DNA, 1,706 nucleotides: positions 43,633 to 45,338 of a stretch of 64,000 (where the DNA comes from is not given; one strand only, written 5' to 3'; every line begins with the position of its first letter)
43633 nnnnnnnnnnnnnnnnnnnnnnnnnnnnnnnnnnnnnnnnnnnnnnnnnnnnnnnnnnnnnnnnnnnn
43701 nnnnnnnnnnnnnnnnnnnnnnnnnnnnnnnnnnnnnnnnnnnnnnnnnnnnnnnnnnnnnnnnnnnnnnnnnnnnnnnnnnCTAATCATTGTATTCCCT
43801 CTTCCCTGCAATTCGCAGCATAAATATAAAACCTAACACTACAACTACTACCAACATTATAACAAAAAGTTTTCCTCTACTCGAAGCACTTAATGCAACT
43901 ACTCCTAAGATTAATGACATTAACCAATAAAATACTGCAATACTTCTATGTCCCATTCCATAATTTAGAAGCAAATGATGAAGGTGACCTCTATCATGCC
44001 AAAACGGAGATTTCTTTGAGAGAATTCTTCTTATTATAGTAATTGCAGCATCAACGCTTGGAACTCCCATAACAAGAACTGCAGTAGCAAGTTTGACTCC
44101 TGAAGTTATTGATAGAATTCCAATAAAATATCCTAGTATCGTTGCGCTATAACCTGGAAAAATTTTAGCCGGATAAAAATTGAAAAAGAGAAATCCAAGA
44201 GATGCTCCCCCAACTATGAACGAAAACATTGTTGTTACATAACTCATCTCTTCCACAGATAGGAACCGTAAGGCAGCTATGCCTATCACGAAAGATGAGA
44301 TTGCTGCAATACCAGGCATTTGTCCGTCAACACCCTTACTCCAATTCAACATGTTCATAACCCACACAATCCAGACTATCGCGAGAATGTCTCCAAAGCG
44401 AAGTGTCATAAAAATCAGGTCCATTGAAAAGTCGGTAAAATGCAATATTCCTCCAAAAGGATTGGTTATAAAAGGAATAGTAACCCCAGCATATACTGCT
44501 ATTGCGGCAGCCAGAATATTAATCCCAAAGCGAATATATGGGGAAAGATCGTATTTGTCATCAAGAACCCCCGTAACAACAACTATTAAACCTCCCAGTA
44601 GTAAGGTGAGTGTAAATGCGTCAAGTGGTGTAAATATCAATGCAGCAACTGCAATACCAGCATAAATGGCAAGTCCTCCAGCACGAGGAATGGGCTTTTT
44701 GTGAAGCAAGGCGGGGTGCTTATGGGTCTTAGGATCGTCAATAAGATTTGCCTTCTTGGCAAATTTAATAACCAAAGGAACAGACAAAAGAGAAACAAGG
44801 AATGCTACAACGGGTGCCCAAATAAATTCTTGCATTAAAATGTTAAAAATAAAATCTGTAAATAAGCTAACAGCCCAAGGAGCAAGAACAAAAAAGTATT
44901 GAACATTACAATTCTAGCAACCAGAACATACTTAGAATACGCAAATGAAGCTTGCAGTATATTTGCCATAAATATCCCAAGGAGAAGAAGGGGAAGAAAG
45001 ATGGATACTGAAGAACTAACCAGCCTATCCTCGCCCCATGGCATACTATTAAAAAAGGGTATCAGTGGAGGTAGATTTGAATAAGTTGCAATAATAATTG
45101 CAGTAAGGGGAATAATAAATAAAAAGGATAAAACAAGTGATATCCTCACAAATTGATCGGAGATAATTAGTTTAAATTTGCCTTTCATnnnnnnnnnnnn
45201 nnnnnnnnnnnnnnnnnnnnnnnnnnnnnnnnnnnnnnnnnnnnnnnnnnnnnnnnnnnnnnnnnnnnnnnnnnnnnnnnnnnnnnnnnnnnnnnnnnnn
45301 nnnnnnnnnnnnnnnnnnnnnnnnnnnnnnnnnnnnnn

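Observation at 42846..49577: Polyprenyl-phosphate-sugar glycan operon: DPPR-synthase-like UbiA enzyme, WecA-like initiator, GT-C transferase, processive QxxRW GT2, TatD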

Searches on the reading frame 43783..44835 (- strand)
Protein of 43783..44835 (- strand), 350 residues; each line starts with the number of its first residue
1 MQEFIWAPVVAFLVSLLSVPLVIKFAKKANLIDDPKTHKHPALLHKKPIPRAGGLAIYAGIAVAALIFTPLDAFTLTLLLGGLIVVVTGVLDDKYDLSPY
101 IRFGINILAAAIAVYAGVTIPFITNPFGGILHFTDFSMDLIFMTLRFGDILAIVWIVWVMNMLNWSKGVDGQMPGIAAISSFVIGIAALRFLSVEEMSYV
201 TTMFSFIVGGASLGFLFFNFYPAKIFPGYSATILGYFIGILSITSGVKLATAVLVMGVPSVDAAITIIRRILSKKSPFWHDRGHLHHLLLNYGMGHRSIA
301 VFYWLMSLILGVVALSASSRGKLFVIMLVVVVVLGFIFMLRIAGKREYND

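Call 4: search_protein_families(library=pfam, proteins=[window:43783-44835:-], max_evalue=0.01)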
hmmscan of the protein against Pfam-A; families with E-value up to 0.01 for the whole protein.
window:43783-44835:- (350 aa): 1 family
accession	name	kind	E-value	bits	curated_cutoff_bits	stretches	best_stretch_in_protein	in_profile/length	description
PF00953.26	Glycos_transf_4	-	4.6e-25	88.9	27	1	77-245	3-159/160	Glycosyl transferase family 4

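Call 5: search_protein_families(library=ncbifam, proteins=[window:43783-44835:-], max_evalue=0.01)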
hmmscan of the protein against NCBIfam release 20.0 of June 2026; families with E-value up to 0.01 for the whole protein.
window:43783-44835:- (350 aa): 3 families
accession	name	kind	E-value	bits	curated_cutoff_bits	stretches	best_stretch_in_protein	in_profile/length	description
TIGR02380.1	ECA_wecA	exception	1.2e-30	106.8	326.05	1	9-341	5-332/346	UDP-N-acetylglucosamine--undecaprenyl-phosphate N-acetylglucosaminephosphotransferase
NF053644.1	MraY_archaea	equivalog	7.5e-20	71.5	450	2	151-315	185-340/340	pseudomurein biosynthesis MraY family phospho-N-acetylmuramoyl-pentapeptide-transferase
TIGR00445.1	mraY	equivalog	7.6e-13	48.6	192.05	1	17-316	3-316/321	phospho-N-acetylmuramoyl-pentapeptide-transferase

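Call 75: search_solved_structures(query=window:43783-44835:-, max_evalue=0.01)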
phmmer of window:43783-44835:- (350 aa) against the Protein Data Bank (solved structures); distinct sequences matched with E-value up to 0.01: 3.
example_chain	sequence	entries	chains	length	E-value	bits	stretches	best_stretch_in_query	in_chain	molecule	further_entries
9zno_A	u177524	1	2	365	9e-13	51.2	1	7-316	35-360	Phospho-N-acetylmuramoyl-pentapeptide-transferase (MraY)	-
4j72_A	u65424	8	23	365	9.8e-10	41.3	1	7-316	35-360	Phospho-N-acetylmuramoyl-pentapeptide-transferase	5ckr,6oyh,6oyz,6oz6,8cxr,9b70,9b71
5jnq_A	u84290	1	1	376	2.2e-08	36.8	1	3-315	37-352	Phospho-N-acetylmuramoyl-pentapeptide-transferase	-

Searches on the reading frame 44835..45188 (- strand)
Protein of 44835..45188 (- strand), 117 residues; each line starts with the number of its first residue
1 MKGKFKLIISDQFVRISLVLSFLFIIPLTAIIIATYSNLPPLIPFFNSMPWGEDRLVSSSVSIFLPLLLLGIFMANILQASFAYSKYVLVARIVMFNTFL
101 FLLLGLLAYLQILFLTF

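Call 4: search_protein_families(library=pfam, proteins=[window:44835-45188:-], max_evalue=0.01)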
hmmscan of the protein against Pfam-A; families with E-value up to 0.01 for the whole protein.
window:44835-45188:- (117 aa): 0 families

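Call 5: search_protein_families(library=ncbifam, proteins=[window:44835-45188:-], max_evalue=0.01)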
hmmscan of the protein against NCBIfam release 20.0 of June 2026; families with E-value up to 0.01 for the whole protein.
window:44835-45188:- (117 aa): 0 families

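Call 50: search_protein_families(library=pfam, alignment_id=A4, max_evalue=1)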
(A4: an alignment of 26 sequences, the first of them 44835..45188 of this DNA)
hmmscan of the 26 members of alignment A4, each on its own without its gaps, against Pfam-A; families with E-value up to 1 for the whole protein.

A. member 1, window:44835-45188:- (117 aa): 1 family
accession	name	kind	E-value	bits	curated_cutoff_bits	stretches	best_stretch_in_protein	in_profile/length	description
PF01988.24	VIT1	-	0.4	10.9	28.1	1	33-84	143-193/214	VIT family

B. families by the number of members that match (of 26 scanned): 22 families
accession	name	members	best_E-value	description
PF17534.7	DUF5453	2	0.0066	Family of unknown function (DUF5453)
PF06195.18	DUF996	1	0.005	Protein of unknown function (DUF996)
PF07690.21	MFS_1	1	0.0056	Major Facilitator Superfamily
PF11028.14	TMEM260-like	1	0.042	Protein O-mannosyl-transferase TMEM260-like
PF20122.4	DUF6512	1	0.054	Family of unknown function (DUF6512)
PF01569.27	PAP2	1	0.078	PAP2 superfamily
PF04039.18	MnhB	1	0.087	Domain related to MnhB subunit of Na+/H+ antiporter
PF03820.22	SFXNs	1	0.1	Sideroflexins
PF17204.8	Sid-5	1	0.12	Sid-5 family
PF05546.16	She9_MDM33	1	0.14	She9 / Mdm33 family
PF11346.13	DUF3149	1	0.18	Protein of unknown function (DUF3149)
PF20990.2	DUF2207_C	1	0.2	Predicted membrane protein (DUF2207) C-terminal domain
PF19303.5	Anticodon_3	1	0.27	Anticodon binding domain of methionyl tRNA ligase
PF01988.24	VIT1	1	0.4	VIT family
PF04163.17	Tht1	1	0.46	Tht1-like nuclear fusion protein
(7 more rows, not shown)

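Call 90: search_protein_representatives(protein=window:44835-45188:-)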
Query: 117 residues. Proteins with E-value up to 0.001 (for the whole library): 344; up to 1e-10: 35; up to 1e-30: 2. The best 150 are listed.
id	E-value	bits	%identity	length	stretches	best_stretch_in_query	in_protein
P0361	3.4e-43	162.7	70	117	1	1-117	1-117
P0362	4.8e-40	152.5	69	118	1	1-117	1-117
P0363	5.4e-23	97.6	47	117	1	1-116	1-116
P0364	1.4e-22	96.3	47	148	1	1-117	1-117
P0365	1.6e-22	96.1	43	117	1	2-116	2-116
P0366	2.0e-22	95.8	47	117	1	1-116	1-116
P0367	9.4e-22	93.7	44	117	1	1-117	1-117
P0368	1.1e-20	90.2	43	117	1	1-117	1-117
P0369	2.0e-19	86.2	43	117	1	1-117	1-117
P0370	2.5e-19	85.9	46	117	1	1-117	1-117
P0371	2.0e-18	82.9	45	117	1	1-117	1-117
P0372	2.8e-18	82.5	46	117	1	1-117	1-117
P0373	3.7e-18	82.1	41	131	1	1-116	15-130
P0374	5.4e-18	81.5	38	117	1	1-117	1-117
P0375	3.0e-17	79.2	41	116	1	2-116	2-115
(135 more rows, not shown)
